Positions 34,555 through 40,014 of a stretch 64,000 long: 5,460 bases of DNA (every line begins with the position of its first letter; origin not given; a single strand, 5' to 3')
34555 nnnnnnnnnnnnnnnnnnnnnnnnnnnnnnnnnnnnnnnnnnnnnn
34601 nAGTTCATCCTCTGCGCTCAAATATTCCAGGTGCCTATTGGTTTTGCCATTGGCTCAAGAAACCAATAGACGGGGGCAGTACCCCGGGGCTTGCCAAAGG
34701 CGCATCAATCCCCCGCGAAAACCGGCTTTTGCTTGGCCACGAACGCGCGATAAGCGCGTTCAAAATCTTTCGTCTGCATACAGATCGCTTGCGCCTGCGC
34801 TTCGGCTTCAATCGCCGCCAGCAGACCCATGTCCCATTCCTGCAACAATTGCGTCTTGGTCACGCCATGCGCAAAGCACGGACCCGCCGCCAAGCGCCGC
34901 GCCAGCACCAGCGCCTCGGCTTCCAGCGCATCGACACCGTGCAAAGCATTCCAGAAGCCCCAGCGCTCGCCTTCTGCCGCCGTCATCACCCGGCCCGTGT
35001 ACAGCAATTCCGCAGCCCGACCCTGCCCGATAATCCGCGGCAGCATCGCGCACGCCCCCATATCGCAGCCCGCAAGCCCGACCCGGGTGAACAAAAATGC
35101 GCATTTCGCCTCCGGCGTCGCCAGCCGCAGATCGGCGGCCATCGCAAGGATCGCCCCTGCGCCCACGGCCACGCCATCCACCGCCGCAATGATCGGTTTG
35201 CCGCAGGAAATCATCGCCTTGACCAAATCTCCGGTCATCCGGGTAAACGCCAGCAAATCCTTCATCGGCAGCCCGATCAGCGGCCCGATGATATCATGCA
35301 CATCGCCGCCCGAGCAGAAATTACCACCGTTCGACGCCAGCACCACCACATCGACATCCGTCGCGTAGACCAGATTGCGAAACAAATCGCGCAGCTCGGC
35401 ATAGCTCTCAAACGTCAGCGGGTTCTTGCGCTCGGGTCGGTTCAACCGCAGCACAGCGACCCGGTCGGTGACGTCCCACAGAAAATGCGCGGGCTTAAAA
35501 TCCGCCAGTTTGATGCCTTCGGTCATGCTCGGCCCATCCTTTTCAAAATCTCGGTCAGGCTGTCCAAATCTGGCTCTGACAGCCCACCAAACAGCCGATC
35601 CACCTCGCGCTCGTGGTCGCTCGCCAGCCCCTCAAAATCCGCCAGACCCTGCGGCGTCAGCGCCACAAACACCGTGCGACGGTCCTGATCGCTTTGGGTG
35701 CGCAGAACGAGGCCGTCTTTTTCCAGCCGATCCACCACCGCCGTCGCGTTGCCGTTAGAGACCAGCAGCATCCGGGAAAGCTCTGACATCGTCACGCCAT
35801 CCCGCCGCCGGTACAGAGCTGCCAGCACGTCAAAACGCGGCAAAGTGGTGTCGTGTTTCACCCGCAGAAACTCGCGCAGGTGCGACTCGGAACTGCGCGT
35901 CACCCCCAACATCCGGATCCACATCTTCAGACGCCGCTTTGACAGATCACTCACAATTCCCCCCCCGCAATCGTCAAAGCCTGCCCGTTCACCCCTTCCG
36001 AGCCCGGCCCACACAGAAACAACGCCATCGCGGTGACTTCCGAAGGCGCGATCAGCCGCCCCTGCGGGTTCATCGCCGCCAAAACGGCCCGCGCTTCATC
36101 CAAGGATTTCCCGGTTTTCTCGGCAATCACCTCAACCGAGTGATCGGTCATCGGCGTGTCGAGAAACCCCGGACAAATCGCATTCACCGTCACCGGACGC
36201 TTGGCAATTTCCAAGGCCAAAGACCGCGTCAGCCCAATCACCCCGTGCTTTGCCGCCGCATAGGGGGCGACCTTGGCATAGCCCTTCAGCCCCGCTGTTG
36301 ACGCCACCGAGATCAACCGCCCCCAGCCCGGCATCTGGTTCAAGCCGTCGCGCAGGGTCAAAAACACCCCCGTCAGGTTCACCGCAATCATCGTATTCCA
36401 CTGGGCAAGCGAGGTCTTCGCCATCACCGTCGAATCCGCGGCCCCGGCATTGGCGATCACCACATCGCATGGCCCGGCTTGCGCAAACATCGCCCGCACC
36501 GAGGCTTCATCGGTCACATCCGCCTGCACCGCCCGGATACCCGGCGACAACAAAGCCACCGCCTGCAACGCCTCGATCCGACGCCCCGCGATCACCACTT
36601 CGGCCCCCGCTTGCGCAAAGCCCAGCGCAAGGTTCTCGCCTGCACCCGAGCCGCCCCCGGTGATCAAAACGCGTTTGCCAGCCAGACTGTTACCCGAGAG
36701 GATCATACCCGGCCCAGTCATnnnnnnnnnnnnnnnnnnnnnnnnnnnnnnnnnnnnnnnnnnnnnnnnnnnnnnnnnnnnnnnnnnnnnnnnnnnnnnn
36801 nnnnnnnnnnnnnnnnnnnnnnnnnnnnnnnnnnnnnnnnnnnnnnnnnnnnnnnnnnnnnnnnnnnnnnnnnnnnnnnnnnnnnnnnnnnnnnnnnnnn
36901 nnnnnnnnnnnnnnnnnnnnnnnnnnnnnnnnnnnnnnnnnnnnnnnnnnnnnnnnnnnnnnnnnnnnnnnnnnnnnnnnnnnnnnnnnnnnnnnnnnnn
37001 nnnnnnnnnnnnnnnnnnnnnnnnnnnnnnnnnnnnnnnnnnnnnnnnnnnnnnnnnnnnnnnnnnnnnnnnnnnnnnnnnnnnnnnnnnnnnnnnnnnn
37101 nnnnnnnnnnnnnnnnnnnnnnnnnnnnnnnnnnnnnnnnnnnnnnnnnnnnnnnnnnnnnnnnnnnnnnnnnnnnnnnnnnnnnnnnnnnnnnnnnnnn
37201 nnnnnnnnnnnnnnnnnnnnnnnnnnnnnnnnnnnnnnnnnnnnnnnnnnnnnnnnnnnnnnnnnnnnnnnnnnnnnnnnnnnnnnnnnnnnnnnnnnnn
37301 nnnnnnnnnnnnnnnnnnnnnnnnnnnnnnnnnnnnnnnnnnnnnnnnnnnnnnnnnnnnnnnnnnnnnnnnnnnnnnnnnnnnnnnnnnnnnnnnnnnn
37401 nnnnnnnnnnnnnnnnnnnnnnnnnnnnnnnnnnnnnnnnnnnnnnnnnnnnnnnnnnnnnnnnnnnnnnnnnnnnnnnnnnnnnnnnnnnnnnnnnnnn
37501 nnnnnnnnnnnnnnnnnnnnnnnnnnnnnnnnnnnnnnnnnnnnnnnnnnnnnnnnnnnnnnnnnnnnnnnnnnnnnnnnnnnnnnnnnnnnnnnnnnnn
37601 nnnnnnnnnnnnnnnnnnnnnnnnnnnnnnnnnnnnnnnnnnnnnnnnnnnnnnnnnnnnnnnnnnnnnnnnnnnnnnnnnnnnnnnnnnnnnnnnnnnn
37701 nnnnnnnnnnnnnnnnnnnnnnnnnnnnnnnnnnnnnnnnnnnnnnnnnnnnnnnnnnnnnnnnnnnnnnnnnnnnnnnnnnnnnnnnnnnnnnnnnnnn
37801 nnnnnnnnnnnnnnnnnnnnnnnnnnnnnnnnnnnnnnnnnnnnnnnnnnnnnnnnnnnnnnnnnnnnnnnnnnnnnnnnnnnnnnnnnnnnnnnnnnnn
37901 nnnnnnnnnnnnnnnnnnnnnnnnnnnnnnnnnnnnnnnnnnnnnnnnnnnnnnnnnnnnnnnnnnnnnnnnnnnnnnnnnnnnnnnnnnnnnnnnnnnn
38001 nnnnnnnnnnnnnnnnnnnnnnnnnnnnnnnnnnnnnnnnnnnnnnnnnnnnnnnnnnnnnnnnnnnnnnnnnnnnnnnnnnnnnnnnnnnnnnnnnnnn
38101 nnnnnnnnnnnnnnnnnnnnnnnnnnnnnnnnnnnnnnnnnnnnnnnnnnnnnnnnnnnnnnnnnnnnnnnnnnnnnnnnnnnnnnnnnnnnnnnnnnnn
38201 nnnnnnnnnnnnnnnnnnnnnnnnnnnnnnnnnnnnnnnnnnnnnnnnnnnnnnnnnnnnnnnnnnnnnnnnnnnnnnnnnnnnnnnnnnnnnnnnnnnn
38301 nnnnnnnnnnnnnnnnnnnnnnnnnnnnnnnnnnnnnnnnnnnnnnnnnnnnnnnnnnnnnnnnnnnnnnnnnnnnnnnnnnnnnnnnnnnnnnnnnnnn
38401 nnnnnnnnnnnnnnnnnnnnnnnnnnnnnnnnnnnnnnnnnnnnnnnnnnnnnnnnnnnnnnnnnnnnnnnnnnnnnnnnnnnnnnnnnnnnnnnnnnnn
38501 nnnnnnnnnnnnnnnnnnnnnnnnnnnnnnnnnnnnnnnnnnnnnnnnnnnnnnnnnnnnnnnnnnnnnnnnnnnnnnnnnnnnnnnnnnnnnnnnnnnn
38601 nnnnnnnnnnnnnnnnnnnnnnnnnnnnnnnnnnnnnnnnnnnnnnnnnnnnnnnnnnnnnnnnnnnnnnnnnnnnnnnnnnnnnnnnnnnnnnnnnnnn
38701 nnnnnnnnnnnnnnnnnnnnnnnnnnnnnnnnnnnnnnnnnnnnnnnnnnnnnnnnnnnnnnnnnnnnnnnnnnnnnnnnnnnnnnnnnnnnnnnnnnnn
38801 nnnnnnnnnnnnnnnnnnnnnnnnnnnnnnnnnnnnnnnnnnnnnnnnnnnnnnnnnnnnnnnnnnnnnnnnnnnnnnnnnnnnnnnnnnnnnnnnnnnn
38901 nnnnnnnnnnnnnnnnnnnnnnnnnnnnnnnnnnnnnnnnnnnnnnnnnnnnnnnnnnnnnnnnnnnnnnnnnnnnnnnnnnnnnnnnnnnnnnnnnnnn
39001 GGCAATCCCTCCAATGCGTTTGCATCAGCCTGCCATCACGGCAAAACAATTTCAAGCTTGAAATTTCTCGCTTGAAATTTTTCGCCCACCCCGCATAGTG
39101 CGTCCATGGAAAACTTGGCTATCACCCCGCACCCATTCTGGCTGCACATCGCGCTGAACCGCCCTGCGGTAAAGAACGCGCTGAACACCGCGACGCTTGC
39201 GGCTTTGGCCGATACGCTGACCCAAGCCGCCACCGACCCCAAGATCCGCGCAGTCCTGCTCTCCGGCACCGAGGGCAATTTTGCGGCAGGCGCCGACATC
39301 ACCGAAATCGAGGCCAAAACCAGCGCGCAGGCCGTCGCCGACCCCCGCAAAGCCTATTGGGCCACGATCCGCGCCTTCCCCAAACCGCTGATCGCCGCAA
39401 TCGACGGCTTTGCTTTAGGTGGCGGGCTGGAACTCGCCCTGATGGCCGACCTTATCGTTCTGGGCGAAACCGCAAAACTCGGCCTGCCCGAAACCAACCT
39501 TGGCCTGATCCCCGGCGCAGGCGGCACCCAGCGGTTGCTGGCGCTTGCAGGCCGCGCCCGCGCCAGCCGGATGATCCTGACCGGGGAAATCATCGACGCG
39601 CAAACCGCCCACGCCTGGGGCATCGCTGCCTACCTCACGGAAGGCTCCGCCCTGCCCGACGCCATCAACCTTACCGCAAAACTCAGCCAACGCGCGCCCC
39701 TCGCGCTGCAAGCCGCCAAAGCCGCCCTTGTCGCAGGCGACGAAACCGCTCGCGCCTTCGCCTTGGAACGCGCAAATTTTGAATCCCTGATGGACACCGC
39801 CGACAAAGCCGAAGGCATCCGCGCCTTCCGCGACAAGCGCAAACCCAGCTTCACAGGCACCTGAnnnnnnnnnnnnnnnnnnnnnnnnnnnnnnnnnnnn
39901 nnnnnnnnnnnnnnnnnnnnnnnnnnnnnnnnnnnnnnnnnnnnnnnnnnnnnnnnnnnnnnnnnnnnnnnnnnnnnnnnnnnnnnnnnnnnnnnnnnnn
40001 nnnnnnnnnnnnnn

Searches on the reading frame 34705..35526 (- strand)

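Call 68: search_protein_families(library=pfam, proteins=[window:34705-35526:-], max_evalue=0.00001)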
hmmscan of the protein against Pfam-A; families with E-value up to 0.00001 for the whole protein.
window:34705-35526:- (273 aa): 2 families
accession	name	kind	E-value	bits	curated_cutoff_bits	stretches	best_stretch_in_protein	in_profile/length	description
PF00378.25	ECH_1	-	2.2e-41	142.3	27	1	21-271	4-249/251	Enoyl-CoA hydratase/isomerase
PF16113.10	ECH_2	-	6.3e-22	78.9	27.2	1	24-191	2-167/335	Enoyl-CoA hydratase/isomerase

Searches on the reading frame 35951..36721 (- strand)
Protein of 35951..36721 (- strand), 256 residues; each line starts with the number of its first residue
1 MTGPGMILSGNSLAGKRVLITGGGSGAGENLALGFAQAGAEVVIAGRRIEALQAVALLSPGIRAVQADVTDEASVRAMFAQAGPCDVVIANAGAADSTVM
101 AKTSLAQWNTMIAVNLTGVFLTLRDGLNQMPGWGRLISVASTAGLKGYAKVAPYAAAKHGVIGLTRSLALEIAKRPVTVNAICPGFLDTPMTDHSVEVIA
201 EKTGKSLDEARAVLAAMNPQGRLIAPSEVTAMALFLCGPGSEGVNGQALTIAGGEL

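Call 68: search_protein_families(library=pfam, proteins=[window:35951-36721:-], max_evalue=0.00001)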
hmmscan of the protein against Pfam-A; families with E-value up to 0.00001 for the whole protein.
window:35951-36721:- (256 aa): 5 families
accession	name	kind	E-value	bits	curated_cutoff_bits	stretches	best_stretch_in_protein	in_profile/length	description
PF00106.31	adh_short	-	1.1e-47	162.5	26.6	1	16-195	1-190/195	short chain dehydrogenase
PF13561.12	adh_short_C2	-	3.7e-46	158.1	27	1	25-254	6-234/236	Enoyl-(Acyl carrier protein) reductase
PF08659.16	KR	-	3.8e-10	40.4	22.6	1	18-159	3-154/180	KR domain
PF01370.27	Epimerase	-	3.2e-07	30.4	20.9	1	18-121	1-103/240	NAD dependent epimerase/dehydratase family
PF23441.1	SDR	-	7.4e-07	29.2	27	0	68-213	73-219/258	SDR-like rossmann domain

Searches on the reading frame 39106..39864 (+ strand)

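Call 68: search_protein_families(library=pfam, proteins=[window:39106-39864:+], max_evalue=0.00001)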
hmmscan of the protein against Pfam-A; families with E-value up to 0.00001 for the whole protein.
window:39106-39864:+ (252 aa): 2 families
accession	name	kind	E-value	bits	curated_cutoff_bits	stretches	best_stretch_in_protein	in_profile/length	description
PF00378.25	ECH_1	-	2.4e-58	197.8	27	1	14-251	8-250/251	Enoyl-CoA hydratase/isomerase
PF16113.10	ECH_2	-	6.5e-34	118.4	27.2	1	14-185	3-179/335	Enoyl-CoA hydratase/isomerase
